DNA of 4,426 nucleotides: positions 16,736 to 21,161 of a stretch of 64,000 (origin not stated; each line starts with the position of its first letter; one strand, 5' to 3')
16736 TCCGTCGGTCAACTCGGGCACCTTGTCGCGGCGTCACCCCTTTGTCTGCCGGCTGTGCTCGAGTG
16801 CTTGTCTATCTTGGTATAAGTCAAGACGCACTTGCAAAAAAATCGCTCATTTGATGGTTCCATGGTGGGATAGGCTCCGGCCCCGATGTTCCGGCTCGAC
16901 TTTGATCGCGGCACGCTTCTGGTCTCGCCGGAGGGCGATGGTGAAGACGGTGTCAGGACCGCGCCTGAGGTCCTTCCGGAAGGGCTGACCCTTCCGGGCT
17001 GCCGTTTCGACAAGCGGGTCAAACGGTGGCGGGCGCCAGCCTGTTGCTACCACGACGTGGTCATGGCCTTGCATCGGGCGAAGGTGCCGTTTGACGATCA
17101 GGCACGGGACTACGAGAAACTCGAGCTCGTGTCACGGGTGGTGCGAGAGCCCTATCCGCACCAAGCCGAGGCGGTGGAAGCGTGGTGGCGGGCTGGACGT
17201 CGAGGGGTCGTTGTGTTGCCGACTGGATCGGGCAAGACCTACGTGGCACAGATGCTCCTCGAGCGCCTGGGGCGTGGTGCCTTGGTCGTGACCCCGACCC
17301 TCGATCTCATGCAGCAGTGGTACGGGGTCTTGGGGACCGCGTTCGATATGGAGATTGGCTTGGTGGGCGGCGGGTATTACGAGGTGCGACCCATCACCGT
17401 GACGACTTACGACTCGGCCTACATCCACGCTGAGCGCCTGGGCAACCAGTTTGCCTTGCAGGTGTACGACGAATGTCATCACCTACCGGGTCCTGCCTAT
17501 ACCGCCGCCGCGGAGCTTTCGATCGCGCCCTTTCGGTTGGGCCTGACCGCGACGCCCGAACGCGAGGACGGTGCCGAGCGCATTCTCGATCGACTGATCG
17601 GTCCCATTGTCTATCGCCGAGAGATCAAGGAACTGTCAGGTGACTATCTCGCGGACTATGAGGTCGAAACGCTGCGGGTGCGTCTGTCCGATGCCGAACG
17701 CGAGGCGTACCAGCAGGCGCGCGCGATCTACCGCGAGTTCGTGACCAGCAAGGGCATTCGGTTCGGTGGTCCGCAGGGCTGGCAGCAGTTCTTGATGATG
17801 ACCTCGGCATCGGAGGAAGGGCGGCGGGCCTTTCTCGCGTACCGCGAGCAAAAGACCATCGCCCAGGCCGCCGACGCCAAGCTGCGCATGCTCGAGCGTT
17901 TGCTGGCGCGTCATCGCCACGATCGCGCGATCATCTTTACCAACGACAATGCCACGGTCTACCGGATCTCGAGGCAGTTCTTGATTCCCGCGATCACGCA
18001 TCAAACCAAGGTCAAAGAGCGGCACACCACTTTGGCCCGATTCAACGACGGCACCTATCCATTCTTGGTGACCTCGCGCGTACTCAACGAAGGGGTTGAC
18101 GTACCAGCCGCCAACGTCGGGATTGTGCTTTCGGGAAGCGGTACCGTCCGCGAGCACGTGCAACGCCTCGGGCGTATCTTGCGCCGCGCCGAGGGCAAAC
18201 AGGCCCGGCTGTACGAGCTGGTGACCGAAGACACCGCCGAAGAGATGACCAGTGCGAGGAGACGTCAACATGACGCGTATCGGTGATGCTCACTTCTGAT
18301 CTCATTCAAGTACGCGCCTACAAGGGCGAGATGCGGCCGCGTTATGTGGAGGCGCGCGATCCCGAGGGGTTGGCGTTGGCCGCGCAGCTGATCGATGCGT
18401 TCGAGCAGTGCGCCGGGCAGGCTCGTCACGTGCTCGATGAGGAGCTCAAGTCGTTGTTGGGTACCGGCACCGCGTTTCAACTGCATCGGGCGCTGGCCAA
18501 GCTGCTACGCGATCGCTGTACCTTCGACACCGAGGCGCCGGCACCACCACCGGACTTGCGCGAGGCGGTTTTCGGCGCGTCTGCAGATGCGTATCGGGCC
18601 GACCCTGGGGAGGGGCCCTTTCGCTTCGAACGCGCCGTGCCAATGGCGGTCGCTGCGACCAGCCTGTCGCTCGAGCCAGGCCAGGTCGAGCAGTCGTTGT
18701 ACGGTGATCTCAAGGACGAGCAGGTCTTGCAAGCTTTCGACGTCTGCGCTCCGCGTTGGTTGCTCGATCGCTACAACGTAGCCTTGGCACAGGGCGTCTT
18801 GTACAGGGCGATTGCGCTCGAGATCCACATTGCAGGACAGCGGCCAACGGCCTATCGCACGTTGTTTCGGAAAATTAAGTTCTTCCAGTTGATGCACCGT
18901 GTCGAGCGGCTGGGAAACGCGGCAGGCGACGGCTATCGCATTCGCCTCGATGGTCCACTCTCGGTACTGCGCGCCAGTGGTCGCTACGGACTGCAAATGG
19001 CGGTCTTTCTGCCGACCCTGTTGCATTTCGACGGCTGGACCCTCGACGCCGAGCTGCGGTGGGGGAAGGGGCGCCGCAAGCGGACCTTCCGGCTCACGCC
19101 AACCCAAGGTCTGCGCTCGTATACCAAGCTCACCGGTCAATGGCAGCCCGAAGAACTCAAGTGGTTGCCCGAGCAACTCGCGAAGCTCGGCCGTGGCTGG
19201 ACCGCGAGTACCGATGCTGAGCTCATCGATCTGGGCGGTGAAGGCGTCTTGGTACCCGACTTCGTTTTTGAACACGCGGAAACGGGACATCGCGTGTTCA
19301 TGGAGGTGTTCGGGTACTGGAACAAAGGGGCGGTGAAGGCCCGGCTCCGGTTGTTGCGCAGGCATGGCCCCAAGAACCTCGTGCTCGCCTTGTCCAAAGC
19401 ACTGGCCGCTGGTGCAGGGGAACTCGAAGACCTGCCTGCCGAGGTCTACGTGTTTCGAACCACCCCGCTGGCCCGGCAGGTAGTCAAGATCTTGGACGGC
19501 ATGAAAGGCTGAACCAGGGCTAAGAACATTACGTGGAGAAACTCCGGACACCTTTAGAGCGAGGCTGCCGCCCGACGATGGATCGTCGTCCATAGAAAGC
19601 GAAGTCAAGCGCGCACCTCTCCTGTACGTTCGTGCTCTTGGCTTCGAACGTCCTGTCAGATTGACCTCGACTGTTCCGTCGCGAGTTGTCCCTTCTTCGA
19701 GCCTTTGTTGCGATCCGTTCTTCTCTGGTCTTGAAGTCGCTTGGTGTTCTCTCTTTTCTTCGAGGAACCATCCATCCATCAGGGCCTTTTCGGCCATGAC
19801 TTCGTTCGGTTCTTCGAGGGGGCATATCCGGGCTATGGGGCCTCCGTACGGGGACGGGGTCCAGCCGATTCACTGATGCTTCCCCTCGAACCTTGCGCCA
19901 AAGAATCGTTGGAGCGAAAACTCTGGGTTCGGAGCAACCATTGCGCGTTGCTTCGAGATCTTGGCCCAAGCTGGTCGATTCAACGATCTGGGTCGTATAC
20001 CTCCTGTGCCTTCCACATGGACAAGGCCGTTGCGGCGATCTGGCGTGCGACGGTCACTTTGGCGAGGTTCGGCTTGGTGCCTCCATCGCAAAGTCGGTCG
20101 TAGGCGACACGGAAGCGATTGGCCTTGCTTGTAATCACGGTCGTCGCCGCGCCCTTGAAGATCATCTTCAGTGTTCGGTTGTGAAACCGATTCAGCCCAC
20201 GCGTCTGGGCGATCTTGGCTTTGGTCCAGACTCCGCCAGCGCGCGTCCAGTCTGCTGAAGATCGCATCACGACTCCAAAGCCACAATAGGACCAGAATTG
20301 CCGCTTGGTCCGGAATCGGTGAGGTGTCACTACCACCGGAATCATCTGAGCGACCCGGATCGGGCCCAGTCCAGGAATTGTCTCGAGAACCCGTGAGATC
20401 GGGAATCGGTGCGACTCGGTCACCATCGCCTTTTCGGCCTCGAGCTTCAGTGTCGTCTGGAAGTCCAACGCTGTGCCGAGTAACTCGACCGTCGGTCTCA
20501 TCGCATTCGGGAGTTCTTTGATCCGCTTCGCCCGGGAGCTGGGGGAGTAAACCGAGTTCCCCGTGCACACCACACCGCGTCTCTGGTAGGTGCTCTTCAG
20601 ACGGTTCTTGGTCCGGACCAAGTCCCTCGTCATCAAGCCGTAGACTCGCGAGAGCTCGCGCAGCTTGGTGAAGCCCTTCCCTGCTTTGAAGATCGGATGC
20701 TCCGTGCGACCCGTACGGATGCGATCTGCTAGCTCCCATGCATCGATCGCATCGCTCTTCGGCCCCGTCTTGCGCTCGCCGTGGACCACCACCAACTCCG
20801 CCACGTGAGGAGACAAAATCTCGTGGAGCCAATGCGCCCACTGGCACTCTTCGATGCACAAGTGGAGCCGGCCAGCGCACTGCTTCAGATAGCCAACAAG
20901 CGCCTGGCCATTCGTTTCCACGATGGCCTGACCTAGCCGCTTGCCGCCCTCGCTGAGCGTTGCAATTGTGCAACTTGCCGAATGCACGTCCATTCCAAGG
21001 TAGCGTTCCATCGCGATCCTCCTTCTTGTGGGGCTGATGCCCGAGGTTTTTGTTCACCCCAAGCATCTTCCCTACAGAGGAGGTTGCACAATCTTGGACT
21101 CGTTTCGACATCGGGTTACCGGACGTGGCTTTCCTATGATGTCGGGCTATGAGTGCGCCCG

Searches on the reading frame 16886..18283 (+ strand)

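Call 34: search_protein_families(library=pfam, proteins=[window:16886-18283:+], max_evalue=0.00001)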
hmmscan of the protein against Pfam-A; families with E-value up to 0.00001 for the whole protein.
window:16886-18283:+ (466 aa): 5 families
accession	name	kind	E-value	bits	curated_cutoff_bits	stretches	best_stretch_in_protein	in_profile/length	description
PF04851.21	ResIII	-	1.9e-24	86.9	22.5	1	88-226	3-164/164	Type III restriction enzyme, res subunit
PF00271.37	Helicase_C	-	2.9e-18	66.6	23.5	1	332-434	2-109/110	Helicase conserved C-terminal domain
PF16203.11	ERCC3_RAD25_C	-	1.5e-16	60.9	27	1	321-461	34-183/248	ERCC3/RAD25/XPB C-terminal helicase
PF18458.6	XPB_DRD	-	2.6e-15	56.5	26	1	4-73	1-57/57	Xeroderma pigmentosum group B helicase damage recognition domain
PF00270.35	DEAD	-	1.3e-10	41.7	26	1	90-226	1-162/167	DEAD/DEAH box helicase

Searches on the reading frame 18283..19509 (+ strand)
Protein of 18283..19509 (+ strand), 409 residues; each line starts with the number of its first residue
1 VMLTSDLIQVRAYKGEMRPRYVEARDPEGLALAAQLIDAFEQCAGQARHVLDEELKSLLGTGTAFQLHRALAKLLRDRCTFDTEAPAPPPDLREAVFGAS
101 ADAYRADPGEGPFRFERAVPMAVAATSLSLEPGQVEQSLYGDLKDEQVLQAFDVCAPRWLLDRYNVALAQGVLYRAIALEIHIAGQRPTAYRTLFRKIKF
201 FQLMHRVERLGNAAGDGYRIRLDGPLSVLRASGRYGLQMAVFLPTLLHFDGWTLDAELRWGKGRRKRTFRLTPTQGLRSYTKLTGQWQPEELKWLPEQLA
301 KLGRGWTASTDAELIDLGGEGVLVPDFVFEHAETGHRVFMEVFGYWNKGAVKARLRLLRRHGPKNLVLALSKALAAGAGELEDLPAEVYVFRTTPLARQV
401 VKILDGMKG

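Call 34: search_protein_families(library=pfam, proteins=[window:18283-19509:+], max_evalue=0.00001)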
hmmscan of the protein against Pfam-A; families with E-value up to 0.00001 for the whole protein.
window:18283-19509:+ (409 aa): 1 family
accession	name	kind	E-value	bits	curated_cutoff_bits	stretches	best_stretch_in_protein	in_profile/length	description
PF05626.16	DUF790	-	2e-94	317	28.8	1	2-404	1-387/387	Protein of unknown function (DUF790)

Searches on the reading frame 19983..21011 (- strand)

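Call 34: search_protein_families(library=pfam, proteins=[window:19983-21011:-], max_evalue=0.00001)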
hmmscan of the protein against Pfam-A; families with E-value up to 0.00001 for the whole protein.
window:19983-21011:- (343 aa): 2 families
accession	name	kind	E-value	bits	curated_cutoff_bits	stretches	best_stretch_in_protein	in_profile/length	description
PF02371.22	Transposase_20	-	8.1e-11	42.6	21.3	1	207-265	2-59/87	Transposase IS116/IS110/IS902 family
PF01548.23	DEDD_Tnp_IS110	-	4e-09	36.9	29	1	5-141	1-149/155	Transposase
